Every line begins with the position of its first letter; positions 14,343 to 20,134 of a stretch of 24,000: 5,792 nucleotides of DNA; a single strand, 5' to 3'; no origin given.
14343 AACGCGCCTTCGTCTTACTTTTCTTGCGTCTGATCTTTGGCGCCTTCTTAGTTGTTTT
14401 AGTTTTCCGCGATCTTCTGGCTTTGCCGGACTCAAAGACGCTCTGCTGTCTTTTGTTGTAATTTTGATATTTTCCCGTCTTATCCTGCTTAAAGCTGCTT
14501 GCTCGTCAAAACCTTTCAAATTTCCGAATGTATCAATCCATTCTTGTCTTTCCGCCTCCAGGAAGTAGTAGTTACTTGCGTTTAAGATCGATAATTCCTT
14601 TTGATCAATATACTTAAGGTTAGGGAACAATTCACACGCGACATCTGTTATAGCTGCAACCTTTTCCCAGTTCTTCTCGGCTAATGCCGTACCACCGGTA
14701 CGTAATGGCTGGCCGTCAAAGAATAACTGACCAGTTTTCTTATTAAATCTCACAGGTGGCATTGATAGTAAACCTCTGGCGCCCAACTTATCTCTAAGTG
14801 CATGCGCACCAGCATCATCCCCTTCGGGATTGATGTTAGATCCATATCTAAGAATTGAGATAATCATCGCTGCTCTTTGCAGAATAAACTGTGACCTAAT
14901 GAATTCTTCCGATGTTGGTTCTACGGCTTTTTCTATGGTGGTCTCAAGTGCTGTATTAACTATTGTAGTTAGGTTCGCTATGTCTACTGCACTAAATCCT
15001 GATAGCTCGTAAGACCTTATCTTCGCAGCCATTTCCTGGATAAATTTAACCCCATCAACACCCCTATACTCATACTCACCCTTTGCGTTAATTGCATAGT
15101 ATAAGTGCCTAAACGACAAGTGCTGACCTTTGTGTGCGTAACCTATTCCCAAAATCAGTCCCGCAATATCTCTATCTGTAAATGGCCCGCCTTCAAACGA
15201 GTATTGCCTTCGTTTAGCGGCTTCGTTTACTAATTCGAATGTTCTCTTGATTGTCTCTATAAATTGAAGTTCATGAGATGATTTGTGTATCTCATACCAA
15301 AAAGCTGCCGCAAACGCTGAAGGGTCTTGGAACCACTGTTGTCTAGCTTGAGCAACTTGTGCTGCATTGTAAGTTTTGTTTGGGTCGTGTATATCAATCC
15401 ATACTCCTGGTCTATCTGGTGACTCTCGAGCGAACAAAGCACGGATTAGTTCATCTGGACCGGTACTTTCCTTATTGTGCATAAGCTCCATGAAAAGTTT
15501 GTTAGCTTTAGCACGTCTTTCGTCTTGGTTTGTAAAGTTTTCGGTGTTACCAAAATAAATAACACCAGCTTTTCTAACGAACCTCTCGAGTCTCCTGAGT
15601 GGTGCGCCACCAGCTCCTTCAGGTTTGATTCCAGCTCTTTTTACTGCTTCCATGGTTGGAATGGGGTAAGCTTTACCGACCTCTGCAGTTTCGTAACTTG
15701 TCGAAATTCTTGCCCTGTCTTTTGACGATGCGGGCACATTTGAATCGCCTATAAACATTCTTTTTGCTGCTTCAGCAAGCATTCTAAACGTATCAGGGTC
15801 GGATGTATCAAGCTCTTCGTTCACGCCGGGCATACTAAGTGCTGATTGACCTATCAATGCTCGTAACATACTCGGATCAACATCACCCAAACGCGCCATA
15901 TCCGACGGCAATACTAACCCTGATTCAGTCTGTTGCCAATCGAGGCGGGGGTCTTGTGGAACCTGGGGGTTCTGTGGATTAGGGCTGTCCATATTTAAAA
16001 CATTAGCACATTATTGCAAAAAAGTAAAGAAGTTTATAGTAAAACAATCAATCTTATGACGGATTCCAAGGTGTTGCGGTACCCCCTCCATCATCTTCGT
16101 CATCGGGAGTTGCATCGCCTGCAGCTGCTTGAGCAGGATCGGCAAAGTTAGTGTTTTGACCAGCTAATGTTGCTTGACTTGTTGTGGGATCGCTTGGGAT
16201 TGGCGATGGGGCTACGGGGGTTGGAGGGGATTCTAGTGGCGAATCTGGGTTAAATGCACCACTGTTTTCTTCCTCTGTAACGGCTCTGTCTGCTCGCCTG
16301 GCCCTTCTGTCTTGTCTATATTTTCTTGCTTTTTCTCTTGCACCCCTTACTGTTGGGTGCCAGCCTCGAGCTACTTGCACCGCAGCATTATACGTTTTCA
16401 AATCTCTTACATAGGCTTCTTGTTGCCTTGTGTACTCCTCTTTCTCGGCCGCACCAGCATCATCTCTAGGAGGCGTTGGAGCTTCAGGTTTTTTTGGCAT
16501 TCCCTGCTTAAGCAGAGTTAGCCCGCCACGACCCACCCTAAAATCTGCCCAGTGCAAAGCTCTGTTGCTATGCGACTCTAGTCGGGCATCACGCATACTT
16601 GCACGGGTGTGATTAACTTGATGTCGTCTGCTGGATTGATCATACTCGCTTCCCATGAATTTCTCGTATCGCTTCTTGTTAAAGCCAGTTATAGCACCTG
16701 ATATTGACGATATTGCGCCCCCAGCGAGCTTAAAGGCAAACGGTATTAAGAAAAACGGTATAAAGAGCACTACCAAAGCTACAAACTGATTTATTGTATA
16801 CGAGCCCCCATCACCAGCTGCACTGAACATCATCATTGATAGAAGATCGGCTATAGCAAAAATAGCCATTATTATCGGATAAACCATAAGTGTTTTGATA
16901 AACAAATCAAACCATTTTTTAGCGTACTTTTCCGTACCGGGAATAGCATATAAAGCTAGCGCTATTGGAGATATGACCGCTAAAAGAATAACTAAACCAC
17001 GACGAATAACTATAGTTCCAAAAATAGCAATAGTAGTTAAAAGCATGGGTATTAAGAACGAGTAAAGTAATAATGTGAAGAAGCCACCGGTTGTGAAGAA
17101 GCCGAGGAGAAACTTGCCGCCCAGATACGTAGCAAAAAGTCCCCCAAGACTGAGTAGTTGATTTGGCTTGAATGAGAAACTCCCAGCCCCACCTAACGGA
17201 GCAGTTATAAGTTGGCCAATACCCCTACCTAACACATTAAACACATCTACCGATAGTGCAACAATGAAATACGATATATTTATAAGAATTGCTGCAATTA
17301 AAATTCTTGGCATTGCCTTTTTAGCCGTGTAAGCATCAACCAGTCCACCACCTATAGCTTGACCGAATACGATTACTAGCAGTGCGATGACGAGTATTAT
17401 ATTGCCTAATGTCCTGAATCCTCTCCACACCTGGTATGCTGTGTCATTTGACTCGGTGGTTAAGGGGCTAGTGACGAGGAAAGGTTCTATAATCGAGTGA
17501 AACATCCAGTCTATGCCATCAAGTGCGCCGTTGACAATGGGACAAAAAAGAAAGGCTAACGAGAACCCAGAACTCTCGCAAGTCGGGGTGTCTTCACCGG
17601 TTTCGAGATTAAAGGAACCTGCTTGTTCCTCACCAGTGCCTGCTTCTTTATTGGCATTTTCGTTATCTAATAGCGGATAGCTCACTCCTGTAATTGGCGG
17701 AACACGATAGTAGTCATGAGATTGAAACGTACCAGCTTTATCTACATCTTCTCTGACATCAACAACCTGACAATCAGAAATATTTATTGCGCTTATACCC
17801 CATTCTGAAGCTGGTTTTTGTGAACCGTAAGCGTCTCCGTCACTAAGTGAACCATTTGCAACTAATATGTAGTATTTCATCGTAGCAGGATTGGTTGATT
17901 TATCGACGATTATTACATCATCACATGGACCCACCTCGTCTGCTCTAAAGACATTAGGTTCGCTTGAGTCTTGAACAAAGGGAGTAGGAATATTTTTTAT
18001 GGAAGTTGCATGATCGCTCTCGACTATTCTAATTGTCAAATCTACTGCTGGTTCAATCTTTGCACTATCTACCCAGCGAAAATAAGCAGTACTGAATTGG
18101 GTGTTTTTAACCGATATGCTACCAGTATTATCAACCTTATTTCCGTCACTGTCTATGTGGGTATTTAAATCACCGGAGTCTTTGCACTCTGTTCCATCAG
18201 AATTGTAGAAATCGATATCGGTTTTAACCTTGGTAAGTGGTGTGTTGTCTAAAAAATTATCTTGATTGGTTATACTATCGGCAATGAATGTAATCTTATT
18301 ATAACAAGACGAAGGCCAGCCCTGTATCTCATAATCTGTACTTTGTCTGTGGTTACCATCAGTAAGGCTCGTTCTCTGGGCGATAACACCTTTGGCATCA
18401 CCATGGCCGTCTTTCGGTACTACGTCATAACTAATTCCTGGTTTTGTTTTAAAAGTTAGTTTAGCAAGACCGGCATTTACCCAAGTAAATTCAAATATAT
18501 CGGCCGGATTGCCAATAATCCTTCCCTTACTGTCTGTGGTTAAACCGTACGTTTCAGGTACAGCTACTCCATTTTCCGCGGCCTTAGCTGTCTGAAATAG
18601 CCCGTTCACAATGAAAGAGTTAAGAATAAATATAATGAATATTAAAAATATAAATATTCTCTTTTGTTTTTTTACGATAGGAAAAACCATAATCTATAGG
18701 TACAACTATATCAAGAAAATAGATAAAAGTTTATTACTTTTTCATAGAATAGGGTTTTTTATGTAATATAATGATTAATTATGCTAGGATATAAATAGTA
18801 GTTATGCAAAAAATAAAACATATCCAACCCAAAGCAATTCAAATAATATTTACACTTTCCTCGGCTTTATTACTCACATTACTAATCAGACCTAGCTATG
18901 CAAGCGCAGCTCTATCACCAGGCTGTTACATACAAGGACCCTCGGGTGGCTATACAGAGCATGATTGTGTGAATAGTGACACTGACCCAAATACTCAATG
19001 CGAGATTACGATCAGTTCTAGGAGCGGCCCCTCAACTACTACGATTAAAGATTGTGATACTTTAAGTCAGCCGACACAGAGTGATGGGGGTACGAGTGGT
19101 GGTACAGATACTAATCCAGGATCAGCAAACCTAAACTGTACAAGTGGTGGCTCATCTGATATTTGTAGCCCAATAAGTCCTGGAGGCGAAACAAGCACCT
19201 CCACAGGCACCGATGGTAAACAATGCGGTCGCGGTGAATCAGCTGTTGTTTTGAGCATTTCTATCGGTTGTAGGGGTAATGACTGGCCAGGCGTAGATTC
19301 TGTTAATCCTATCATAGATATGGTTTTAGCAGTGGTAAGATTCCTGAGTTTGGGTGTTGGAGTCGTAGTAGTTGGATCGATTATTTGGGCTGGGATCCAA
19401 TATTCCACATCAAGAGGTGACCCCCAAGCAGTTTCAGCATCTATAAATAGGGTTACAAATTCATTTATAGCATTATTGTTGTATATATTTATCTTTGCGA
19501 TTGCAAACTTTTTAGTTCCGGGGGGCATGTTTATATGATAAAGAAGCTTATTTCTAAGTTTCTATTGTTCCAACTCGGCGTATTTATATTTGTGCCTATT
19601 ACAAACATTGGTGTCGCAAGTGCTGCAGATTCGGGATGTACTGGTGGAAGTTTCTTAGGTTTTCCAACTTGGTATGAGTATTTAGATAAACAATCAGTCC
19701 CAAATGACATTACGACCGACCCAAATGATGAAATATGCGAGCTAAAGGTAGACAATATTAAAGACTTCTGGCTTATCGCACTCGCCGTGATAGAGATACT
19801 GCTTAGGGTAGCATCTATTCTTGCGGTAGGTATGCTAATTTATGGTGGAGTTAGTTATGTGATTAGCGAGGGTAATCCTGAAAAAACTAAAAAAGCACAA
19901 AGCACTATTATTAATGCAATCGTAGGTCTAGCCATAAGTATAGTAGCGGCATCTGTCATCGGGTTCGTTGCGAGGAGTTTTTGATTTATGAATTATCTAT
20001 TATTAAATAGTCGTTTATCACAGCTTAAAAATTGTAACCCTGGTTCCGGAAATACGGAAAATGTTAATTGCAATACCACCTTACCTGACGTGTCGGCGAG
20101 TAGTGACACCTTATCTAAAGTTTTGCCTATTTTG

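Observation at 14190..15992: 600-aa soluble orphan protein with an Arg-rich C-terminal tail inside the T4SS core: candidate substrate, adaptor or nucleic-acid binder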

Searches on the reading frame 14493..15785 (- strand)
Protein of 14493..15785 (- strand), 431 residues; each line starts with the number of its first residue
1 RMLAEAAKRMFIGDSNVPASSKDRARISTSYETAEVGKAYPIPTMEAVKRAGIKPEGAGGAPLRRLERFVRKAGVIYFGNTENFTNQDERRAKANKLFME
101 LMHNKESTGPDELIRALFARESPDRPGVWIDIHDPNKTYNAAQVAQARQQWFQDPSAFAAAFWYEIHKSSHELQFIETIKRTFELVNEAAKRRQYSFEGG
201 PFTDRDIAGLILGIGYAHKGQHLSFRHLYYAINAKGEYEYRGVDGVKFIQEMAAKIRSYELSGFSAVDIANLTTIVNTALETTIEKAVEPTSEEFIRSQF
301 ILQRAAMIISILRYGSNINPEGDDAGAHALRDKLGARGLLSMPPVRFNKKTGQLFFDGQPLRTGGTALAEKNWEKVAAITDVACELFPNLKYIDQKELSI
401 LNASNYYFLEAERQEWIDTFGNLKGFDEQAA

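Call 32: find_homologous_proteins(query=A1, max_evalue=0.001)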
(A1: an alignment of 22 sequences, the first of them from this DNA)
Query A1 (22 sequences) (431 aa, profile of the alignment): 5 proteins with E <= 0.001 among 8000 candidates.
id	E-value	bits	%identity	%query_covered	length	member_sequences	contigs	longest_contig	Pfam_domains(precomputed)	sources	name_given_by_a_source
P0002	2.4e-165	568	51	100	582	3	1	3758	-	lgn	-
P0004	3.0e-165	568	51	96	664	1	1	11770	-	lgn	-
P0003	2.4e-157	542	49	99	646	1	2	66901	-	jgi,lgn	jgi:hypothetical protein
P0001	4.0e-148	512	96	100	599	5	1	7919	-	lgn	-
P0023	1.0e-64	237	24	50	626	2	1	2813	PF19590.5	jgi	jgi:hypothetical protein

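Call 64: predict_structure(alignment_id=A1)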
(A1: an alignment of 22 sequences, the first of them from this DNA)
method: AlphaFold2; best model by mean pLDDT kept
length: 431 residues; sequences in the alignment: 22
mean_pLDDT: 80.8   pTM: 0.76
mean pLDDT of the five models: 80.8, 80.4, 79.1, 76.9, 75.2
residues with pLDDT >= 90: 191; 70-90: 138; 50-70: 73; < 50: 29
segments of 3 or more residues with pLDDT < 50: 56-63, 76-91
pLDDT, mean of each block of 10 residues (from residue 1): 61 78 92 93 93 53 51 47 42 63 59 93 95 95 94 92 89 89 96 88 92 84 88 92 92 83 87 95 96 96 94 67 67 70 71 74 83 92 93 79 61 86 75 55
secondary structure, 60 per line:
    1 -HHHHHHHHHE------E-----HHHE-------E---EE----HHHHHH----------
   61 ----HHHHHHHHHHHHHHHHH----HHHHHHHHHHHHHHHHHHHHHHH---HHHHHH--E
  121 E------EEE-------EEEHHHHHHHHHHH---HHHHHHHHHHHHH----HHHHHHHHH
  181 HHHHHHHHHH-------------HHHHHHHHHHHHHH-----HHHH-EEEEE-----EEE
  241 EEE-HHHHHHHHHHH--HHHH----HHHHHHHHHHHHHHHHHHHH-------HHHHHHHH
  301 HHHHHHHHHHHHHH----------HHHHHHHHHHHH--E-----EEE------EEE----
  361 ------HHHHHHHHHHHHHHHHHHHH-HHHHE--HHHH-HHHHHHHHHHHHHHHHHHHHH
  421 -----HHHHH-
elements in order: H2-10 H45-50 H65-81 H86-108 H112-117 E128-130 E138-140 H141-151 H155-167 H172-190 H204-217 H223-226 E228-232 E238-243 H245-255 H258-261 H266-285 H293-314 H325-336 E345-347 E354-356 H367-386 H388-391 H395-398 H400-420 H426-430

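Call 67: fold_search(model_id=the predicted structure, library=pdb)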
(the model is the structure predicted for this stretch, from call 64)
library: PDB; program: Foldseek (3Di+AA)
matches with E <= 10: 377; with E <= 0.001: 0
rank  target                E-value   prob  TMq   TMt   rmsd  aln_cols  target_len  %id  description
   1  8hki_a                2.2e-01  0.09  0.10  0.14  20.3       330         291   12  Human TRiC open state (released 2023-12-13)
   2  7mwr_B                6.5e-01  0.09  0.11  0.16  18.3       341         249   11  Structure of De Novo designed beta sheet heterodimer LHD101A53/B4 (released 2022-01-19)
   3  8hki_g                7.1e-01  0.08  0.08  0.14  17.1       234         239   11  Human TRiC open state (released 2023-12-13)
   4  3mjx                  7.1e-01  0.07  0.13  0.09  17.2       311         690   11  Crystal structure of myosin-2 motor domain in complex with ADP-Metavanadate and blebbistatin (released 2011-04-27)
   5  9rwq_A                7.4e-01  0.03  0.09  0.10  23.6       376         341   13  Ancestral Group III Chaperonin (ACIII) Double-Ring in Open Conformation including the Equatorial and Intermediate Doma (released 2025-12-10)
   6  4iwb_A                8.5e-01  0.30  0.14  0.30  12.3       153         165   14  Novel Fold of FliC/FliS Fusion Protein (released 2013-12-11)
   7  5mi7                  8.9e-01  0.11  0.14  0.10  17.0       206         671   15  BtGH84 mutant with covalent modification by MA4 in complex with PUGNAc (released 2017-11-01)
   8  9ult_D                8.9e-01  0.08  0.10  0.03  22.9       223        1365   11  CryoEM structure of the T.thermophilus transcription initiation complex bound to Up4A-C and UTP, -1 dA in the template (released 2025-10-22)
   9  7trg_F                9.3e-01  0.05  0.05  0.05  16.3       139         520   11  The beta-tubulin folding intermediate I (released 2022-12-28)
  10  4b2t_b                9.3e-01  0.03  0.09  0.10  24.4       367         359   11  The crystal structures of the eukaryotic chaperonin CCT reveal its functional partitioning (released 2013-03-20)
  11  2wzi_A                1.1e+00  0.10  0.14  0.10  16.3       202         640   14  BtGH84 D243N in complex with 5F-oxazoline (released 2010-01-26)
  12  8xjr                  1.1e+00  0.06  0.10  0.08  17.8       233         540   11  Apo form of DNA polymerase SFM4-3 recognizing C2 methyoxy nucleotide (released 2024-11-27)
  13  5i0i_A                1.3e+00  0.08  0.16  0.10  16.8       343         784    8  Crystal structure of myosin X motor domain with 2IQ motifs in pre-powerstroke state (released 2016-09-07)
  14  9qpq_I                1.3e+00  0.06  0.11  0.14  16.9       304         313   14  The structure of the COPI leaf bound to GOLPH3 (released 2025-10-22)
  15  3m7r                  1.3e+00  0.05  0.11  0.15  22.9       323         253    9  Crystal structure of VDR H305Q mutant (released 2010-05-05)
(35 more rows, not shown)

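Call 83: fold_search(model_id=the predicted structure, library=viral)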
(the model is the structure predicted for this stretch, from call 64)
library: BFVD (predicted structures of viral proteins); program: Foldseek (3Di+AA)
matches with E <= 10: 247; with E <= 0.001: 0
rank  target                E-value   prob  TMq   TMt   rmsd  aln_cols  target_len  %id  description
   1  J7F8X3                2.4e-01  0.08  0.11  0.08  27.6       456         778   13  Putative structural protein [Agrobacterium phage 7-7-1]
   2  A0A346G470            5.2e-01  0.10  0.13  0.13  22.3       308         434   12  (no name in the UniProt tables at hand)
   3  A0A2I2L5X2            5.9e-01  0.10  0.14  0.18  20.9       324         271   10  Uncharacterized protein [Orpheovirus IHUMI-LCC2]
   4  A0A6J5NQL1            7.8e-01  0.04  0.10  0.08  27.3       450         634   12  Uncharacterized protein [uncultured Caudovirales phage]
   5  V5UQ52                8.6e-01  0.03  0.11  0.05  23.0       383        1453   11  Uncharacterized protein [Shigella phage pSb-1]
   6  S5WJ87                9.0e-01  0.04  0.09  0.12  23.0       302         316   10  (no name in the UniProt tables at hand)
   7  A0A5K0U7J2            9.0e-01  0.03  0.09  0.10  18.3       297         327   12  Uncharacterized protein [Yasminevirus sp. GU-2018]
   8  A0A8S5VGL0            9.4e-01  0.05  0.12  0.13  21.7       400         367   13  Uncharacterized protein [Myoviridae sp. ctkfK18]
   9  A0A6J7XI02            9.4e-01  0.04  0.10  0.09  29.3       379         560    9  Uncharacterized protein [uncultured Caudovirales phage]
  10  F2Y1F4                9.8e-01  0.09  0.09  0.08  16.1       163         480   13  (no name in the UniProt tables at hand)
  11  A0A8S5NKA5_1          9.8e-01  0.08  0.14  0.09  23.1       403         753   12  Tail tape measure [Siphoviridae sp. ctK0l2]
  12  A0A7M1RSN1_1          1.0e+00  0.08  0.12  0.07  20.4       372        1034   11  Uncharacterized protein [uncultured phage cr124_1]
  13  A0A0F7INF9            1.0e+00  0.04  0.12  0.07  25.6       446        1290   10  Transglycosylase SLT domain-containing protein [Delftia phage IME-DE1]
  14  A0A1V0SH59            1.1e+00  0.05  0.14  0.09  20.0       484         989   12  Serine/threonine protein kinase [Hokovirus HKV1]
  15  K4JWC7                1.2e+00  0.10  0.10  0.24  12.6       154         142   15  Uncharacterized protein [Caulobacter phage CcrColossus]
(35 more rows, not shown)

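Call 84: search_solved_structures(query=A1, max_evalue=10)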
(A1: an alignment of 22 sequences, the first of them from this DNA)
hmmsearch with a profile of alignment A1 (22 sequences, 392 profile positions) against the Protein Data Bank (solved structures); distinct sequences matched with E-value up to 10: 1.
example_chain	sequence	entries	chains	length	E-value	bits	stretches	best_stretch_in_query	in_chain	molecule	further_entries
9o7m_C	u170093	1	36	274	1.5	10.9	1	217-287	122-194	YfdQ Protein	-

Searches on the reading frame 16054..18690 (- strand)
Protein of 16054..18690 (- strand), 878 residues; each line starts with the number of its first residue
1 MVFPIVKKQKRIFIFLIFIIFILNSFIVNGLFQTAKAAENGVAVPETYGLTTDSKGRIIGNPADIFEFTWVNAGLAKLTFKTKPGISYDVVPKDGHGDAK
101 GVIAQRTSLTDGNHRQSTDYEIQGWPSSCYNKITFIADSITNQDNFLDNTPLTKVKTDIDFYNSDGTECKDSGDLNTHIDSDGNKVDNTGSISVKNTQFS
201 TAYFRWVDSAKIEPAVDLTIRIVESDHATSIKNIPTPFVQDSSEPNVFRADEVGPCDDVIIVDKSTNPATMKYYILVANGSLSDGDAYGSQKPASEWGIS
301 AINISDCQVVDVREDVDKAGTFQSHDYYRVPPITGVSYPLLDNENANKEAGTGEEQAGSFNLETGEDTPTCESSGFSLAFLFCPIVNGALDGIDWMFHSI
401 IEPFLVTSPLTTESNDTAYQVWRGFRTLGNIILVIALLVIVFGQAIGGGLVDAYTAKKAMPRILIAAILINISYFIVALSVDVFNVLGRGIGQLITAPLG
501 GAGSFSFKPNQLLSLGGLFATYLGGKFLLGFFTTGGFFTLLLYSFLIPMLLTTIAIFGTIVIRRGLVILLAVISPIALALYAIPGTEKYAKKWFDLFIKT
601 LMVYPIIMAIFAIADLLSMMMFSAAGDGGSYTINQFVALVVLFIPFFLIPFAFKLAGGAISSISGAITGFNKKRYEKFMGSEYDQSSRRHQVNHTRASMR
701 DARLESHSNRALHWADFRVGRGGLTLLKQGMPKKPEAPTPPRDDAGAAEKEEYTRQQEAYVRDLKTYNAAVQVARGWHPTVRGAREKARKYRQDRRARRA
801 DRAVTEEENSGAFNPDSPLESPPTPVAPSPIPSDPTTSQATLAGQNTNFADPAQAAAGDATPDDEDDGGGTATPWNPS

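Call 5: search_protein_families(library=pfam, proteins=[window:16054-18690:-], max_evalue=0.1)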
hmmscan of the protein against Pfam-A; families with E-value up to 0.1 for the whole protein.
window:16054-18690:- (878 aa): 0 families

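Call 6: search_protein_families(library=ncbifam, proteins=[window:16054-18690:-], max_evalue=0.1)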
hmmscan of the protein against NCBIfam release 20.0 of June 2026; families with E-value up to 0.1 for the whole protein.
window:16054-18690:- (878 aa): 1 family
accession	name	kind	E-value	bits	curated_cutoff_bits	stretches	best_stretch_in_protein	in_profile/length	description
NF046089.1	CD3337_EF1877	subfamily_domain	0.0003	19.7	120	1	538-646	304-413/450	CD3337/EF1877 family mobilome membrane protein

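Call 77: search_protein_families(library=pfam, proteins=[window:16054-18690:-], max_evalue=10)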
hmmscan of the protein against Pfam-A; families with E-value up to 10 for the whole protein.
window:16054-18690:- (878 aa): 1 family
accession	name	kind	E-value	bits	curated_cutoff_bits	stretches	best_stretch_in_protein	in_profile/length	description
PF04610.19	TrbL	-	0.12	12.6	25.9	1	456-648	25-210/215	TrbL/VirB6 plasmid conjugal transfer protein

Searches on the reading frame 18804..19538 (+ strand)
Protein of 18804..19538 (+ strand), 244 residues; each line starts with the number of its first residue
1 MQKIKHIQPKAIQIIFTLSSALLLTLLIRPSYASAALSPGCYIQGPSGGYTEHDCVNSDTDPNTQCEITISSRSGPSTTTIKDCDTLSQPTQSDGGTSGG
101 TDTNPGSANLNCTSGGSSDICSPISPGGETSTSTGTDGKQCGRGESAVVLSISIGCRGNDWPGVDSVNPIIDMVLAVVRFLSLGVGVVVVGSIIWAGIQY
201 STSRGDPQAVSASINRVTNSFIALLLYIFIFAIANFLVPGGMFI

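Call 5: search_protein_families(library=pfam, proteins=[window:18804-19538:+], max_evalue=0.1)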
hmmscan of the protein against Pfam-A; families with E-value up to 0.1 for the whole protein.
window:18804-19538:+ (244 aa): 1 family
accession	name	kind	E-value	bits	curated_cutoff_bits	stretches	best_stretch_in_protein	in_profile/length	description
PF18895.5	T4SS_pilin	-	0.00012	22.5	26.6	1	180-237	16-71/71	Type IV secretion system pilin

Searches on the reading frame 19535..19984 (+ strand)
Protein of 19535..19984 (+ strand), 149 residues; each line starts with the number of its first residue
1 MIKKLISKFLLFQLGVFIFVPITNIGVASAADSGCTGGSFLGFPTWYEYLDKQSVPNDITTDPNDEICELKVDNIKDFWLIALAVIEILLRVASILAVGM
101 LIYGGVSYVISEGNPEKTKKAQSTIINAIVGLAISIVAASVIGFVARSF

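Call 63: search_protein_families(library=pfam, proteins=[window:19535-19984:+], max_evalue=0.01)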
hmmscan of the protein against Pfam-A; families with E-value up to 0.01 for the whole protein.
window:19535-19984:+ (149 aa): 1 family
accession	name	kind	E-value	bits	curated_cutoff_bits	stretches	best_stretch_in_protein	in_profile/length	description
PF18895.5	T4SS_pilin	-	8e-08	32.7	26.6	1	81-145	8-71/71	Type IV secretion system pilin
